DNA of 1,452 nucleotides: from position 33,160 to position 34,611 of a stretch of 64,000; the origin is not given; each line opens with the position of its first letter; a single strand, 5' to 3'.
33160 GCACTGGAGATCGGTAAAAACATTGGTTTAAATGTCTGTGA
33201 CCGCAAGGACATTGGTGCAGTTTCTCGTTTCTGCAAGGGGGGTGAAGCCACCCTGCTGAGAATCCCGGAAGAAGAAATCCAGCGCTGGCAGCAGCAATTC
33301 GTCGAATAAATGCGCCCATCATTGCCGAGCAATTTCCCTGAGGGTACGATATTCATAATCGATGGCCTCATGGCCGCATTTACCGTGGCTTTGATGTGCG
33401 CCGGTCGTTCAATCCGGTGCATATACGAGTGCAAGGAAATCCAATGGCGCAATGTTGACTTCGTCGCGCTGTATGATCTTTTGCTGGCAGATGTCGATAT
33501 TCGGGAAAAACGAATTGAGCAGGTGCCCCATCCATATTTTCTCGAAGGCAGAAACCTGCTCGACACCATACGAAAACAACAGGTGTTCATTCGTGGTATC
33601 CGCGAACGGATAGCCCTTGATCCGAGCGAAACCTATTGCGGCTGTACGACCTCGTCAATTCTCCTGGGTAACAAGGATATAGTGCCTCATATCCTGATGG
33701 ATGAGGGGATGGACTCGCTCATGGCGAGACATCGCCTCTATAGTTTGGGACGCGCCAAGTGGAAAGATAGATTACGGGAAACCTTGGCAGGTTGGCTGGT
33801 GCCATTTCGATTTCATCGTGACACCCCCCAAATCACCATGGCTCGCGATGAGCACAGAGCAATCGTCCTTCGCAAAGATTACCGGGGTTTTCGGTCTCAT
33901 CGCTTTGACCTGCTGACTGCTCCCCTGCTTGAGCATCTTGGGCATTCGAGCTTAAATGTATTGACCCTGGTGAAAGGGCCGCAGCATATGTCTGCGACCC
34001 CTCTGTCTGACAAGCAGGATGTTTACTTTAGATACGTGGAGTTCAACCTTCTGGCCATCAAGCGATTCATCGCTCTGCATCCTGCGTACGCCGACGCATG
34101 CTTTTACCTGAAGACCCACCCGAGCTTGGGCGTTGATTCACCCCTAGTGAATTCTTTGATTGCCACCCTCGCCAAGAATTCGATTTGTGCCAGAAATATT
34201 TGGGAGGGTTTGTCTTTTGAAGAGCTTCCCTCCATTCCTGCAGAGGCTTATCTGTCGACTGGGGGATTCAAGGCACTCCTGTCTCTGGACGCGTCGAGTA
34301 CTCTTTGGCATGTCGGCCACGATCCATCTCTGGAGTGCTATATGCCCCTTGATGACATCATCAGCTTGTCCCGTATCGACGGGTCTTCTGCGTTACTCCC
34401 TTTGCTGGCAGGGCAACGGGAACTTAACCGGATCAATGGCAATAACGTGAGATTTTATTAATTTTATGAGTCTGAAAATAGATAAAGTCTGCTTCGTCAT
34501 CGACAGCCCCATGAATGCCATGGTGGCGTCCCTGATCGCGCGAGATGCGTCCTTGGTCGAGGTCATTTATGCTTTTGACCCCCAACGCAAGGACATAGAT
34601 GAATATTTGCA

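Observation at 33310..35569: Two adjacent unannotatable proteins carrying sialyltransferase-type short motifs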

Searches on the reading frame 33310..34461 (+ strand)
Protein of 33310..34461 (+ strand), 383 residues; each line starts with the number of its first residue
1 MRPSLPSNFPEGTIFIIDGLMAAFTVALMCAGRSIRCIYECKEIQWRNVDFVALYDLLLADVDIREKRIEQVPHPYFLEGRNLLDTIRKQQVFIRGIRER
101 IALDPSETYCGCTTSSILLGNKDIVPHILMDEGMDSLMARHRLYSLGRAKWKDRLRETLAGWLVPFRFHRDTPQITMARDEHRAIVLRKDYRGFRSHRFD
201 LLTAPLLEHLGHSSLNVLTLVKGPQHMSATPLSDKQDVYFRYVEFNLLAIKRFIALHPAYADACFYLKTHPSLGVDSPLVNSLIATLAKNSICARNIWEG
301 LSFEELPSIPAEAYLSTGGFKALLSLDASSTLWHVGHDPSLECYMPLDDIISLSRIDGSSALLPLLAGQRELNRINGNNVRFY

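Call 4: search_protein_families(library=pfam, proteins=[window:33310-34461:+], max_evalue=1)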
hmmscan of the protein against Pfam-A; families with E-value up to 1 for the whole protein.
window:33310-34461:+ (383 aa): 0 families

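Call 7: search_protein_families(library=ncbifam, proteins=[window:33310-34461:+], max_evalue=1)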
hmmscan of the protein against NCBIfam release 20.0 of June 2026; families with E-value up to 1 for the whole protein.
window:33310-34461:+ (383 aa): 0 families

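Call 9: search_solved_structures(query=window:33310-34461:+, max_evalue=10)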
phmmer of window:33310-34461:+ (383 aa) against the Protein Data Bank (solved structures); distinct sequences matched with E-value up to 10: 0.

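Call 11: find_homologous_proteins(query=window:33310-34461:+, max_evalue=0.001)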
Query window:33310-34461:+ (383 aa): 23 proteins with E <= 0.001 among 5261 candidates.
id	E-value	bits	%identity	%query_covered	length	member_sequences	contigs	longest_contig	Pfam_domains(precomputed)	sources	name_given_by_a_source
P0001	4.3e-258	874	99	100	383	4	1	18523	-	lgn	-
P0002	1.6e-226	770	87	100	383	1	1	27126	-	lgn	-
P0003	5.9e-218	741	84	100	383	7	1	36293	-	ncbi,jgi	jgi:hypothetical protein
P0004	1.5e-201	687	79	100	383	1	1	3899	-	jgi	jgi:hypothetical protein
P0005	1.0e-197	675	77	98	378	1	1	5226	-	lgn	-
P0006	1.9e-196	671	76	100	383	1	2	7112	-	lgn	-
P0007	2.1e-195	667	75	100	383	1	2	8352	-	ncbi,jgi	jgi:hypothetical protein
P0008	2.7e-194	664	76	100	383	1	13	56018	-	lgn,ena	-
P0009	5.8e-192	656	75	100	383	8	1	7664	-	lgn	-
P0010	2.3e-190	651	74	100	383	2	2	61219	-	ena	-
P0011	7.1e-188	642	74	99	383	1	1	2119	-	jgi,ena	-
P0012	1.1e-187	642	72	100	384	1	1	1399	-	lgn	-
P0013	8.3e-187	639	73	100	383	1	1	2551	-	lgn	-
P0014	3.1e-186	637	73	98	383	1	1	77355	-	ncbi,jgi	jgi:hypothetical protein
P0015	5.0e-186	636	74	99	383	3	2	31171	-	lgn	-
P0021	1.6e-144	500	60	99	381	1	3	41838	-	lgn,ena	-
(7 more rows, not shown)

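Call 16: search_solved_structures(query=A1, max_evalue=10, show_alignments=3)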
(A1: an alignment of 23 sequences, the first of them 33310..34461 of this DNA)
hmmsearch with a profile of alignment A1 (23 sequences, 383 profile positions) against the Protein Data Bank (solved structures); distinct sequences matched with E-value up to 10: 1.
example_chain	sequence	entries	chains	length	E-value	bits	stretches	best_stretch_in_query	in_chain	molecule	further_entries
4tn0_A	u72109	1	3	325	1.3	11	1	231-280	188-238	UPF0141 protein yjdB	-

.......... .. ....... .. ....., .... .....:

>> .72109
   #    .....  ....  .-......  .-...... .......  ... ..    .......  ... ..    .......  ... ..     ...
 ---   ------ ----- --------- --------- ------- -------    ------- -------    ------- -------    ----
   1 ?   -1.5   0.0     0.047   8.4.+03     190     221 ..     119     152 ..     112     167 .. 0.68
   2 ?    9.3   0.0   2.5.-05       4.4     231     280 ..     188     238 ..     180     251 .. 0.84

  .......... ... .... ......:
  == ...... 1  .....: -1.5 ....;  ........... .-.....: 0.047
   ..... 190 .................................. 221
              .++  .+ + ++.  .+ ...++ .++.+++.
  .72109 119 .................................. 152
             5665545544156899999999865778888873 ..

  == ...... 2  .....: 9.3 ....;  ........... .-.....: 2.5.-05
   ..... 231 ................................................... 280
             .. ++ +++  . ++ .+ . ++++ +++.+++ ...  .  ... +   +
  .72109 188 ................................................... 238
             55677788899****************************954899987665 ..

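Call 20: find_homologous_proteins(query=A3, max_evalue=0.01)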
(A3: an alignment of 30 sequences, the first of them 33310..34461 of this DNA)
Query A3 (30 sequences) (383 aa, profile of the alignment): 41 proteins with E <= 0.01 among 8000 candidates.
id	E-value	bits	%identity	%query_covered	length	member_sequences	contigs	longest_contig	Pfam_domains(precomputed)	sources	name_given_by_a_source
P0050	8.1e-163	560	-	-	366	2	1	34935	-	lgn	-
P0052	9.3e-161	553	-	-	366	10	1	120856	-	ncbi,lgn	-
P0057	4.4e-160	551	-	-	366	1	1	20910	-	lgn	-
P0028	5.0e-160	551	-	-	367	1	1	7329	-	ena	-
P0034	4.1e-159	548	24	22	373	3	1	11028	-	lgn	-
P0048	5.6e-159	547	-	-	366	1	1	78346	-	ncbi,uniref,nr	ncbi:hypothetical protein A9J41_12430 [Laribacter hongkongensis]|uniref:hypothetical protein n=1 Tax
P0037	3.4e-157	541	-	-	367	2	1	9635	-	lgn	-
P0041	8.1e-157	540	21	85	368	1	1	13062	-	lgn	-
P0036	2.9e-156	538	23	16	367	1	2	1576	-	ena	-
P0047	1.6e-155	536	-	-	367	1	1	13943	-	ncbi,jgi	jgi:hypothetical protein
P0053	1.1e-154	533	-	-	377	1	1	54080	-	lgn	-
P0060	8.7e-152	524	22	38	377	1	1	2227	-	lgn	-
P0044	6.4e-149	514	-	-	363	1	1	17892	-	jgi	-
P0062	1.7e-148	513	22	46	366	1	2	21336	-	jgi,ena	-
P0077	4.0e-146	505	26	38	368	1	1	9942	-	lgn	-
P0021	1.2e-121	424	60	99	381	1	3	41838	-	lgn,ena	-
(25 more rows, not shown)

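Call 33: predict_structure(alignment_id=A3)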
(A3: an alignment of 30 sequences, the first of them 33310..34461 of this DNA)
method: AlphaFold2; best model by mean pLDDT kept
length: 383 residues; sequences in the alignment: 30
mean_pLDDT: 85.7   pTM: 0.87
mean pLDDT of the five models: 85.7, 83.5, 82.7, 82.6, 82.5
residues with pLDDT >= 90: 207; 70-90: 119; 50-70: 47; < 50: 10
segments of 3 or more residues with pLDDT < 50: 146-148, 227-231
pLDDT, mean of each block of 10 residues (from residue 1): 74 92 94 95 72 93 96 71 83 92 95 90 92 65 51 65 74 86 87 95 94 93 66 64 96 97 95 83 96 94 86 94 93 92 96 85 82 86 95
secondary structure, 60 per line:
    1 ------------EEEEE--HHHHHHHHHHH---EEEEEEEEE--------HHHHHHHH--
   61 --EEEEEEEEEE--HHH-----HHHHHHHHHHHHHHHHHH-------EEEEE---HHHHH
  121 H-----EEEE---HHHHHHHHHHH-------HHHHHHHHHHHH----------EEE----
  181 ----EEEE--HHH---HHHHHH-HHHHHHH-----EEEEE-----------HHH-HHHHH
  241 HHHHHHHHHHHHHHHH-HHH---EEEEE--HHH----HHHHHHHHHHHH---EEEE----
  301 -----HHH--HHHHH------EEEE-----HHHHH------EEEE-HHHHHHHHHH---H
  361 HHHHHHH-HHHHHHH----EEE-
elements in order: E13-17 H20-30 E34-42 H51-58 E63-72 H83-100 E108-112 H116-121 E127-130 H134-144 H152-163 E174-176 E185-188 H197-202 H204-210 E216-220 H236-256 E264-268 H278-289 E293-296 H311-315 E322-325 H331-335 E342-345 H347-356 H360-367 H369-375 E380-382

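Call 37: fold_search(model_id=the predicted structure, library=pdb)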
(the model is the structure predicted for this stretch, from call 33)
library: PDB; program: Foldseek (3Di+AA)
matches with E <= 10: 865; with E <= 0.001: 22
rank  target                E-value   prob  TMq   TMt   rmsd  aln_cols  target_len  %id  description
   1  5wcn_A                2.5e-10  1.00  0.56  0.56   8.1       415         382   12  Structure of a bacterial polysialyltransferase in complex with CDP (released 2017-08-02)
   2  4r83_A                6.8e-07  1.00  0.47  0.40   7.9       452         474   13  Crystal structure of Sialyltransferase from Photobacterium damsela (released 2014-12-03)
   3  2ex0_B                9.2e-07  1.00  0.48  0.48   8.4       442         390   12  Crystal structure of multifunctional sialyltransferase from Pasteurella Multocida (released 2006-02-28)
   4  4r9v                  1.6e-06  1.00  0.51  0.50   7.4       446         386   12  Crystal structure of sialyltransferase from photobacterium damselae, residues 113-497 corresponding to the gt-b domain (released 2014-12-03)
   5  2ex0_A                1.6e-06  1.00  0.49  0.48   7.8       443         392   12  Crystal structure of multifunctional sialyltransferase from Pasteurella Multocida (released 2006-02-28)
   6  7q3s                  2.5e-06  1.00  0.43  0.39  10.1       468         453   11  Crystal structure of UGT706F8 from Zea mays (released 2022-05-04)
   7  2iiq_A                3.0e-06  1.00  0.44  0.44   9.8       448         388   12  Crystal structure of Pasteurella multocida sialyltransferase in an open conformation with CMP bound (released 2007-08-14)
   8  3s44                  6.0e-06  1.00  0.49  0.49   8.2       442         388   13  Crystal Structure of Pasteurella multocida sialyltransferase M144D mutant with CMP bound (released 2012-08-15)
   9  6llz_A                2.6e-05  1.00  0.47  0.43  10.7       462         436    8  Crystal Structure of Fagopyrum esculentum M UGT708C1 complexed with UDP-glucose (released 2020-09-09)
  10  4v2u                  7.4e-05  1.00  0.45  0.45   8.0       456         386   12  Apo-structure of alpha2,3-sialyltransferase from Pasteurella dagmatis (released 2015-04-08)
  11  6llw_A                9.9e-05  1.00  0.45  0.41  10.9       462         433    8  Crystal Structure of Fagopyrum esculentum M UGT708C1 complexed with UDP (released 2020-08-05)
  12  6llw_B                9.9e-05  1.00  0.45  0.41  10.8       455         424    8  Crystal Structure of Fagopyrum esculentum M UGT708C1 complexed with UDP (released 2020-08-05)
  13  4v38                  1.0e-04  1.00  0.46  0.46   7.7       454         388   11  Apo-structure of alpha2,3-sialyltransferase variant 1 from Pasteurella dagmatis (released 2015-04-08)
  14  8i90_B                1.7e-04  0.99  0.39  0.35  10.9       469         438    8  Structure of flavone 4'-O-glucoside 7-O-glucosyltransferase from Nemophila menziesii, complex with UDP-glucose (released 2024-02-14)
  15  8ino                  3.2e-04  0.98  0.36  0.33  12.9       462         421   10  Crystal structure of UGT74AN3 in complex UDP and PER (released 2024-01-24)
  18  8a0m_A                5.7e-04  0.98  0.35  0.15  12.2       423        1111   12  Capsular polysaccharide synthesis multienzyme in complex with capsular polymer fragment (released 2023-04-26)
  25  5xvs_A                1.3e-03  0.99  0.41  0.43   7.7       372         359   10  Crystal structure of UDP-GlcNAc 2-epimerase NeuC complexed with UDP (released 2018-04-11)
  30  5zlr_A                2.9e-03  0.91  0.37  0.38  12.7       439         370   10  Structure of NeuC (released 2018-05-16)
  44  8va1_D                2.2e-02  0.63  0.35  0.27  12.9       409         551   11  S. aureus TarL H300N in complex with CDP-ribitol (single tetramer) (released 2024-04-03)
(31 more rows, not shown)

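Call 41: search_solved_structures(query=A3, max_evalue=10, show_alignments=2)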
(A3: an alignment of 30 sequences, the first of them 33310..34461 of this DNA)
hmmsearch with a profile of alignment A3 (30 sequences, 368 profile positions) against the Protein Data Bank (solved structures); distinct sequences matched with E-value up to 10: 2.
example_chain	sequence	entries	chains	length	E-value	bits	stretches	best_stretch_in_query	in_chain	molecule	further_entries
2hqo_A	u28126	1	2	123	0.63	12.2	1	185-249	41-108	Putative TRANSCRIPTIONAL REGULATOR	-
2pln_A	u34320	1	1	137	0.81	11.9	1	185-249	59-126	Response regulator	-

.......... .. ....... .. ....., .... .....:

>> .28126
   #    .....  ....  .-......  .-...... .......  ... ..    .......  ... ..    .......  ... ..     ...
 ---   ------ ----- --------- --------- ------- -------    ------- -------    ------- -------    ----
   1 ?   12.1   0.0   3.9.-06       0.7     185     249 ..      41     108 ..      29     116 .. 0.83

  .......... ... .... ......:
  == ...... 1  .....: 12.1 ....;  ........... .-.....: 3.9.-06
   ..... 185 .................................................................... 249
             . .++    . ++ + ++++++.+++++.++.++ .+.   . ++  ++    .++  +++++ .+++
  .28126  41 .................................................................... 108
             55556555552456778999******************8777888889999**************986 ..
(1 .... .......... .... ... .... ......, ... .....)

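Call 50: find_encoding_contigs(protein=P0021, flank=10000, max_places=1)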
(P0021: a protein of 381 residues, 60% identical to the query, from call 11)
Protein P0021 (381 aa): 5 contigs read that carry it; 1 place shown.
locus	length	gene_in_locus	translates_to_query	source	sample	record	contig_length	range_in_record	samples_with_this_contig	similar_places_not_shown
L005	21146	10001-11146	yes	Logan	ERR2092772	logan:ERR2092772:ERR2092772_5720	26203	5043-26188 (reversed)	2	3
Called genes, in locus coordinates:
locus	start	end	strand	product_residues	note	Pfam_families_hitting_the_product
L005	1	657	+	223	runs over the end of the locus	?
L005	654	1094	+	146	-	PF00903:Glyoxalase, PF13669:Glyoxalase_4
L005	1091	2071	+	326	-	PF13489:Methyltransf_23, PF13847:Methyltransf_31 (faint), PF08241:Methyltransf_11, PF08242:Methyltransf_12, PF13649:Methyltransf_25 (weak)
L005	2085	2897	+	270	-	PF01261:AP_endonuc_2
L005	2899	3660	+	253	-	PF00106:adh_short, PF08659:KR (weak), PF13561:adh_short_C2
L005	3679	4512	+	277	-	PF23441:SDR (faint), PF00106:adh_short, PF13561:adh_short_C2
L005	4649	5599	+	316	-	PF01522:Polysacc_deac_1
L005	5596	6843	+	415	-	PF13439:Glyco_transf_4, PF13579:Glyco_trans_4_4 (weak), PF20706:GT4-conflict (weak), PF00534:Glycos_transf_1, PF13692:Glyco_trans_1_4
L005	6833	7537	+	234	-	PF13489:Methyltransf_23, PF08241:Methyltransf_11 (weak), PF08242:Methyltransf_12 (weak), PF13847:Methyltransf_31 (weak)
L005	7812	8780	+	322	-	-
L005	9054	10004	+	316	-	PF04230:PS_pyruv_trans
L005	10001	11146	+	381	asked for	-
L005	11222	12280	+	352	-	-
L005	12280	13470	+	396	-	-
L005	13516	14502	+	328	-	-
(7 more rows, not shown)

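Call 52: search_protein_representatives(alignment_id=A3)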
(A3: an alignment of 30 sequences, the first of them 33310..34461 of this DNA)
Query: 30 sequences, 368 profile positions. Proteins with E-value up to 0.001 (for the whole library): 93; up to 1e-10: 65; up to 1e-30: 19. The best 93 are listed.
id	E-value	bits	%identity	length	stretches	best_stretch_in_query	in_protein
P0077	1.3e-146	504.8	-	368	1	2-368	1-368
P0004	7.8e-138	475.9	-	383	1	2-368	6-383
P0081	1.8e-100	353.0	-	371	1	3-367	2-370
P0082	2.6e-86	306.4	-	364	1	6-367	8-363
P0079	2.9e-84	299.6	-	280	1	91-368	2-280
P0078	6.3e-82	291.9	-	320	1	8-295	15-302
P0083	5.9e-80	285.5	-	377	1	4-368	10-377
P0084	7.5e-76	271.9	-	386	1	7-368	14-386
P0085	1.0e-75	271.5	-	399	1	6-368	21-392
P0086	1.0e-68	248.5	-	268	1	108-368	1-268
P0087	2.5e-59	217.6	-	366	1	7-367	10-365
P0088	2.4e-57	211.0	-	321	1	62-368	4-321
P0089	4.6e-55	203.5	-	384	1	5-368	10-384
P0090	5.0e-55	203.4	-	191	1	182-367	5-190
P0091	4.0e-49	184.0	-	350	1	6-367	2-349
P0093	1.4e-32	129.6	-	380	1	8-368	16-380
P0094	1.6e-32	129.4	-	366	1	1-364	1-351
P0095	5.6e-32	127.6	-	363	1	5-363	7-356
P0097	1.6e-27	112.9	-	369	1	6-329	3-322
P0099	6.0e-24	101.2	-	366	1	4-362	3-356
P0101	1.6e-23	99.8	-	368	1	7-362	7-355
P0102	6.4e-23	97.8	-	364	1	5-348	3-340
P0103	1.9e-22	96.2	-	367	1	6-337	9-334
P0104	2.3e-22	96.0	-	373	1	6-368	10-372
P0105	7.1e-22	94.4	-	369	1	3-328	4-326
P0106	1.2e-21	93.6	-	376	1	6-364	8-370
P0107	2.5e-21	92.6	-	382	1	6-368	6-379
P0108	3.3e-21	92.1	-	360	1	10-329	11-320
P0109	4.8e-21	91.6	-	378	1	6-337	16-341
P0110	7.2e-21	91.0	-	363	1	10-366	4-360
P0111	1.3e-20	90.2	-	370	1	6-329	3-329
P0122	5.9e-16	74.9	-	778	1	5-363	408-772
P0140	9.7e-12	61.0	-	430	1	6-343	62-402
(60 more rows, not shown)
